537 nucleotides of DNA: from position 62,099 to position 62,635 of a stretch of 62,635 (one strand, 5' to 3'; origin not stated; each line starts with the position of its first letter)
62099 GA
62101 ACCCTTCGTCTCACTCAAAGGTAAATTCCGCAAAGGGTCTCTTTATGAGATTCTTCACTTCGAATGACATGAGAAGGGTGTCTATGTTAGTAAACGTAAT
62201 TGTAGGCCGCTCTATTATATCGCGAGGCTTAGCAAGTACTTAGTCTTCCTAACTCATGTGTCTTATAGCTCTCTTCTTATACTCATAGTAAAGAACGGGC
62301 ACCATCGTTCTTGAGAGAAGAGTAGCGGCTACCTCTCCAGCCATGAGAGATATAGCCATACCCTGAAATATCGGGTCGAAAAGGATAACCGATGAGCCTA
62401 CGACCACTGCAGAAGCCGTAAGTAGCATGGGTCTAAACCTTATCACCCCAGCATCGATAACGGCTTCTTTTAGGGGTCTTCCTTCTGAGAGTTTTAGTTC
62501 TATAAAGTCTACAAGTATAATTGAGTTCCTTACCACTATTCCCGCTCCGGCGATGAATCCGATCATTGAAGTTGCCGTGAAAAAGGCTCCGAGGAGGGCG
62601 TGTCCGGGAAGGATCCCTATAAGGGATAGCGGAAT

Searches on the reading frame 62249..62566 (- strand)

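Call 11: search_protein_families(library=pfam, proteins=[window:62249-62566:-])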
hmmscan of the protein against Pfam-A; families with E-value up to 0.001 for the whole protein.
window:62249-62566:- (105 aa): 1 family
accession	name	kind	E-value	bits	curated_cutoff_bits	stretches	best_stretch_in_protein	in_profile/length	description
PF00873.25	ACR_tran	-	1.7e-14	53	28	1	1-94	919-1018/1021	AcrB/AcrD/AcrF family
